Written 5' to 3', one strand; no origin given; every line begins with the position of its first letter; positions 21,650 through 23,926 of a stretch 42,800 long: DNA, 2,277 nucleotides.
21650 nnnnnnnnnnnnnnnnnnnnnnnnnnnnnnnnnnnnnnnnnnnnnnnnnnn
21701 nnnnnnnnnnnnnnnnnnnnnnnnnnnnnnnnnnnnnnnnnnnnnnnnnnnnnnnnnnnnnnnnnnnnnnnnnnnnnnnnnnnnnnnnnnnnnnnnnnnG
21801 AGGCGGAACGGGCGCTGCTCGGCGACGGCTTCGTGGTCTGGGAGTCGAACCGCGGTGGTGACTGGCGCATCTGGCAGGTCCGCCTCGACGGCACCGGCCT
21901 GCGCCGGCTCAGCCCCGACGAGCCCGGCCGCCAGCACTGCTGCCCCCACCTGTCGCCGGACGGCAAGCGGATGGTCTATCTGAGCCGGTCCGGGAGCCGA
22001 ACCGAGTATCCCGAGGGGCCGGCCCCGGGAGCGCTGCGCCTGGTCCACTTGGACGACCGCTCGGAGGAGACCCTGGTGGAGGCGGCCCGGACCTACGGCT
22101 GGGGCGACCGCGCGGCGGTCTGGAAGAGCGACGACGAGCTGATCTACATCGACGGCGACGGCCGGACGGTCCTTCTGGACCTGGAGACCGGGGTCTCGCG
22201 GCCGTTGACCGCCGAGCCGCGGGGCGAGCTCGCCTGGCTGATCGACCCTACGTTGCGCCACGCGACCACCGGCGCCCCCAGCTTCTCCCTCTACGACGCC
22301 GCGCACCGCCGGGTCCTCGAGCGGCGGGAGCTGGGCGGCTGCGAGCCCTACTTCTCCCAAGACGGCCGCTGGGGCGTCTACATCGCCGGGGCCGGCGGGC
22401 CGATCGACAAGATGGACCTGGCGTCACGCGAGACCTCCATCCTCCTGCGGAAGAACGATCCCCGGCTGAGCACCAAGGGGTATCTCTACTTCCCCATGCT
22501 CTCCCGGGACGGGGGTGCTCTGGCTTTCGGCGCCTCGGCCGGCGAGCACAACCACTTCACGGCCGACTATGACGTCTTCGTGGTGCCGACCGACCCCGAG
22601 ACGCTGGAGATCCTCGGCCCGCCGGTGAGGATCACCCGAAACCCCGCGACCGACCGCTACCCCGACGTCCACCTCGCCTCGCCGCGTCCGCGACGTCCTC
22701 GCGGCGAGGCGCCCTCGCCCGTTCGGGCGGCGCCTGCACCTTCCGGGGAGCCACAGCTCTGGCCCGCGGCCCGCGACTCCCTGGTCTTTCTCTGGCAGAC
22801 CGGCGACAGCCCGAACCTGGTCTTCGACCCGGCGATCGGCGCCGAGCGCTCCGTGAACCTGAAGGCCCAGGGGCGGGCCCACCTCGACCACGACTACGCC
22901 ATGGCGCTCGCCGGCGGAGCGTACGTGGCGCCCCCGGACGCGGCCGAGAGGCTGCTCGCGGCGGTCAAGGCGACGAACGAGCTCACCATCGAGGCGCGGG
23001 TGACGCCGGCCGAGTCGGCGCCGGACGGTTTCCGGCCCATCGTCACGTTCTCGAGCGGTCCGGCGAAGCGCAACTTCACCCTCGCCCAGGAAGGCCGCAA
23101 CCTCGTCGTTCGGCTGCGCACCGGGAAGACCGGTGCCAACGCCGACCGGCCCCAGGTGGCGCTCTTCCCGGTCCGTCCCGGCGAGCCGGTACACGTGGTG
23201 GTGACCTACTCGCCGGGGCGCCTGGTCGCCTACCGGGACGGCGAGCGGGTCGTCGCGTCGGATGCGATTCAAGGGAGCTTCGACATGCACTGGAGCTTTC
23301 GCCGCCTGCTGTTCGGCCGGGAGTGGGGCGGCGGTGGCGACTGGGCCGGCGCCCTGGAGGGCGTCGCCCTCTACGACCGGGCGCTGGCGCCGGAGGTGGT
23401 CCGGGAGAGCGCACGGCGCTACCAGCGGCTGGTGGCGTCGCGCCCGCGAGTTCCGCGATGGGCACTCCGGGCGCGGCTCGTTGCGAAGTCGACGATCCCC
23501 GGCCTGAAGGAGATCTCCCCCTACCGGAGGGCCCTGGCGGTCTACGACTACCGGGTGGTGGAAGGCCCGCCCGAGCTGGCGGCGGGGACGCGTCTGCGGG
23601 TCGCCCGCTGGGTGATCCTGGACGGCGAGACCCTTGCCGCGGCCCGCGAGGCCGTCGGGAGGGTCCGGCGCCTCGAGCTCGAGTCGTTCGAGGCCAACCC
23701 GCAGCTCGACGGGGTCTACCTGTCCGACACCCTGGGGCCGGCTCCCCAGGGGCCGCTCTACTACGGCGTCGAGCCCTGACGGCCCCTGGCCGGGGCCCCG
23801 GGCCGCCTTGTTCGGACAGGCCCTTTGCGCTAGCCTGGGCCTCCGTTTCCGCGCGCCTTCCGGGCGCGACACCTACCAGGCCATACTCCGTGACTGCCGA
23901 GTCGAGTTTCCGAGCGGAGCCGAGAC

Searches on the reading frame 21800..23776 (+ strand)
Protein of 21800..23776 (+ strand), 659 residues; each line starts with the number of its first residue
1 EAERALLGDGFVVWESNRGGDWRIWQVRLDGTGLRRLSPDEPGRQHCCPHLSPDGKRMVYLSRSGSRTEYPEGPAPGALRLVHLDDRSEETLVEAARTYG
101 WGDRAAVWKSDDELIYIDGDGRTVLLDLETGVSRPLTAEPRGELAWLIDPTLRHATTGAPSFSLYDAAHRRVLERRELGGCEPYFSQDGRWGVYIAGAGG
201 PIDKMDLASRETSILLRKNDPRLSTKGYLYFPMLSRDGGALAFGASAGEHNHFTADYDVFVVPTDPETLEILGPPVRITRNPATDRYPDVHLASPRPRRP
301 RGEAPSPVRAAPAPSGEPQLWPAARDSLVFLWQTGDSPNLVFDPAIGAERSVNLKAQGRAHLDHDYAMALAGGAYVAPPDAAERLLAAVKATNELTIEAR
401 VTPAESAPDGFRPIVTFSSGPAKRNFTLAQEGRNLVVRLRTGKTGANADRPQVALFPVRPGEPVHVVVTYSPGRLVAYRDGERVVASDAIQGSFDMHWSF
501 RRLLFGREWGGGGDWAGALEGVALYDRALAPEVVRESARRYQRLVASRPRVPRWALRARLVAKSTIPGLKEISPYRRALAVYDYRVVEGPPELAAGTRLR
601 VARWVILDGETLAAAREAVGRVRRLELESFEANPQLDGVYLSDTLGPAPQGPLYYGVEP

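Call 62: predict_structure(alignment_id=A6)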
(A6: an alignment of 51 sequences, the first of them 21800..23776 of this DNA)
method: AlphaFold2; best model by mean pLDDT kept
length: 659 residues; sequences in the alignment: 51
mean_pLDDT: 90.2   pTM: 0.83
mean pLDDT of the five models: 90.2, 90.0, 88.7, 88.4, 88.2
residues with pLDDT >= 90: 479; 70-90: 142; 50-70: 20; < 50: 18
segments of 3 or more residues with pLDDT < 50: 299-316
pLDDT, mean of each block of 10 residues (from residue 1): 86 95 96 96 94 97 87 87 97 95 89 97 97 96 92 94 94 87 95 90 91 88 91 95 92 90 95 95 93 69 36 46 94 89 87 92 95 93 93 96 92 89 88 95 72 95 98 96 95 78 85 86 98 98 93 96 94 87 97 94 96 96 96 87 83 90
secondary structure, 60 per line:
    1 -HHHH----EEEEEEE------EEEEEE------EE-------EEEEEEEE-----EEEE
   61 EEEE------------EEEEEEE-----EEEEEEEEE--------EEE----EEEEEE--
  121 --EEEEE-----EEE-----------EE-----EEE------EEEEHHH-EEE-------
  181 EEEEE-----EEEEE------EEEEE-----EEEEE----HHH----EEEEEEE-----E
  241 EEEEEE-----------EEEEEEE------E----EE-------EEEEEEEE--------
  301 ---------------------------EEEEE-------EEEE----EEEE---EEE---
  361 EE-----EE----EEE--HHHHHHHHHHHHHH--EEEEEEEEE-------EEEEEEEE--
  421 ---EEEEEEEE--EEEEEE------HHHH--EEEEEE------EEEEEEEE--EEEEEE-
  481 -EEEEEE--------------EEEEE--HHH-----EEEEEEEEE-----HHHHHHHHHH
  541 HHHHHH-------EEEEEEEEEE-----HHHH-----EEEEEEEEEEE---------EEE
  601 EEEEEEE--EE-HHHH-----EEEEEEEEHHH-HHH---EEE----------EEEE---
elements in order: H2-5 E10-16 E23-28 E44-51 E57-64 E77-83 E89-97 E106-108 E113-118 E123-127 E133-135 E154-156 E163-166 E171-173 E181-185 E191-195 E202-206 E212-216 E228-234 E240-246 E258-264 E285-292 E328-332 E340-343 E348-351 E355-357 E374-376 H379-392 E395-403 E411-418 E424-431 E434-439 H446-449 E452-457 E464-471 E474-479 E482-487 E502-506 E517-525 H531-546 E554-563 H569-572 E578-588 E598-607 H613-616 E622-629 E640-642 E653-656

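Call 64: fold_search(model_id=the predicted structure, library=pdb)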
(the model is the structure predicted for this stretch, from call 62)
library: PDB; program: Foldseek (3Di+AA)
matches with E <= 10: 1831; with E <= 0.001: 1132
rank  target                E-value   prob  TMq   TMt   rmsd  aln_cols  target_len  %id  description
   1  3b69                  2.0e-13  1.00  0.25  0.27  15.3       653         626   12  T cruzi Trans-sialidase complex with benzoylated NANA derivative (released 2008-05-13)
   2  1s0i_A                4.4e-13  1.00  0.26  0.27  15.4       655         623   11  Trypanosoma cruzi trans-sialidase in complex with sialyl-lactose (Michaelis complex) (released 2004-05-18)
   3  2ags                  6.0e-13  1.00  0.26  0.27  15.5       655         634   12  Trypanosoma rangeli Sialidase in Complex with 2-Keto-3-deoxy-D-glycero-D-galacto-2,3-difluoro-nononic acid (2,3-difluoro (released 2005-11-22)
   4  1n1s                  6.0e-13  1.00  0.25  0.26  14.7       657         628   12  Trypanosoma rangeli sialidase (released 2003-01-07)
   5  2fhr                  6.0e-13  1.00  0.24  0.25  14.8       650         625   12  Trypanosoma Rangeli Sialidase In Complex With 2,3- Difluorosialic Acid (Covalent Intermediate) (released 2006-01-17)
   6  3pjq_A                6.6e-13  1.00  0.26  0.27  15.9       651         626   11  Trypanosoma cruzi trans-sialidase-like inactive isoform (including the natural mutation Tyr342His) in complex with lac (released 2011-06-08)
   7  2a75                  7.7e-13  1.00  0.25  0.26  16.1       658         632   12  Trypanosoma rangeli Sialidase In Complex With 2,3- Difluorosialic Acid (Covalent Intermediate) (released 2005-11-22)
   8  1ms1_A                7.7e-13  1.00  0.24  0.26  15.7       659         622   11  Monoclinic form of Trypanosoma cruzi trans-sialidase, in complex with 3-deoxy-2,3-dehydro-N-acetylneuraminic acid (DAN (released 2003-03-25)
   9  1ms5_A                8.1e-13  1.00  0.26  0.27  15.5       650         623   12  Triclinic form of Trypanosoma cruzi trans-sialidase, soaked with N-acetylneuraminyl-a-2,3-thio-galactoside (NA-S-Gal) (released 2003-03-25)
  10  1mz5                  1.4e-12  1.00  0.25  0.27  17.0       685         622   12  Trypanosoma rangeli sialidase (released 2002-10-16)
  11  1wcs                  1.5e-12  1.00  0.23  0.24  14.9       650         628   12  A mutant of Trypanosoma rangeli sialidase displaying trans-sialidase activity (released 2004-12-15)
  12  1ms9_A                1.9e-12  1.00  0.24  0.25  14.9       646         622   12  Triclinic form of Trypanosoma cruzi trans-sialidase, in complex with lactose (released 2003-03-25)
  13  1ms8_A                2.4e-12  1.00  0.26  0.27  14.5       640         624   12  Triclinic form of Trypanosoma cruzi trans-sialidase, in complex with 3-deoxy-2,3-dehydro-N-acetylneuraminic acid (DANA (released 2003-03-25)
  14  3opz_A                2.7e-12  1.00  0.25  0.27  15.1       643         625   12  Crystal structure of trans-sialidase in complex with the Fab fragment of a neutralizing monoclonal IgG antibody (released 2011-11-09)
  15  1mz6                  3.0e-12  1.00  0.32  0.33  13.2       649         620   10  Trypanosoma rangeli sialidase in complex with the inhibitor DANA (released 2002-10-16)
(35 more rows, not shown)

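Call 84: find_homologous_proteins(query=window:21800-23776:+, max_evalue=1e-20)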
Query window:21800-23776:+ (659 aa): 505 proteins with E <= 1e-20 among 8000 candidates; the best 120 are listed.
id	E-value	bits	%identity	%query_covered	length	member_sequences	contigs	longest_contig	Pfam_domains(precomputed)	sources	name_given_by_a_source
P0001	0.0e+0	1499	100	100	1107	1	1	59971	PF13385.14,PF16822.12,PF07676.19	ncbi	-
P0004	0.0e+0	1163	75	59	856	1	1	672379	PF13385.14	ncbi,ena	-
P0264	2.4e-274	930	69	48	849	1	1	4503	PF13385.14,PF18911.7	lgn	-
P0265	4.0e-271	920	68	48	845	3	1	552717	PF13385.14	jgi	jgi:hypothetical protein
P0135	1.2e-267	908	64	52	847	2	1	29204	PF13385.14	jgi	jgi:hypothetical protein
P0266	2.8e-264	897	68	47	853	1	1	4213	PF13385.14,PF18911.7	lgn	-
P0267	5.4e-258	876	62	52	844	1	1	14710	PF13385.14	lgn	-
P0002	2.1e-251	854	61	99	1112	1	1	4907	PF13385.14,PF16822.12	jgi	-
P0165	3.9e-250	850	65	46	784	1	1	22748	PF13385.14,PF18911.7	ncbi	ncbi:MAG: LamG-like jellyroll fold domain-containing protein [Thermoanaerobaculia bacterium]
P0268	8.4e-226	770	51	67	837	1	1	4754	PF13385.14,PF18911.7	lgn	-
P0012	1.8e-225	769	56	99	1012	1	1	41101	PF26549.1,PF13385.14,PF16822.12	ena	-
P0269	1.2e-223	763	56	100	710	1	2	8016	PF13385.14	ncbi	ncbi:MAG: LamG-like jellyroll fold domain-containing protein [Thermoanaerobaculia bacterium]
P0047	2.7e-220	752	56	100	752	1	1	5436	PF13385.14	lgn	-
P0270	3.3e-220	751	56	99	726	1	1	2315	PF13385.14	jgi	jgi:Concanavalin A-like lectin/glucanases superfamily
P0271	8.0e-220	750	50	100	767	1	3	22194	PF13385.14,PF18911.7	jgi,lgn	jgi:hypothetical protein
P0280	4.3e-212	724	53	100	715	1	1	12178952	PF13385.14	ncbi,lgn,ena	-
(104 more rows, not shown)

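Call 85: find_encoding_contigs(protein=P0280, flank=6000, max_places=2)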
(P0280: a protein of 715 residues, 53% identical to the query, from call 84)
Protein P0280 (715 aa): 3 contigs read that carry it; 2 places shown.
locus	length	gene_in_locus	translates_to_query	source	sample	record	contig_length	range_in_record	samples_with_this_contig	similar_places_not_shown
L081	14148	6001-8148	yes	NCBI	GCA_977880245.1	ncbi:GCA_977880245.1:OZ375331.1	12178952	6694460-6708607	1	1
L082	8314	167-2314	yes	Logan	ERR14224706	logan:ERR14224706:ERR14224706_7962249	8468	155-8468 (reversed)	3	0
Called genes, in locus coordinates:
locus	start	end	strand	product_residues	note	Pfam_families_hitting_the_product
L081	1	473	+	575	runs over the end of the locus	-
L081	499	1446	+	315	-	-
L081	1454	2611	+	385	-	-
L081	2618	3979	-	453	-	-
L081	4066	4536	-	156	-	PF05685:Uma2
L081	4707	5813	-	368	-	-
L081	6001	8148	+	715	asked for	PF13385:Laminin_G_3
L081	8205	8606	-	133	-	PF05168:HEPN (weak)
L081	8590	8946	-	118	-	PF01909:NTP_transf_2, PF18765:Polbeta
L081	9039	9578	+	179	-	-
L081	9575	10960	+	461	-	PF13579:Glyco_trans_4_4, PF13439:Glyco_transf_4, PF20706:GT4-conflict, PF00534:Glycos_transf_1, PF13692:Glyco_trans_1_4, PF13524:Glyco_trans_1_2 (weak)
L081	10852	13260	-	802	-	PF09586:YfhO (faint)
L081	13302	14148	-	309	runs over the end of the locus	PF13578:Methyltransf_24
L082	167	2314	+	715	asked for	PF13385:Laminin_G_3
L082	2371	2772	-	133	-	PF05168:HEPN (weak)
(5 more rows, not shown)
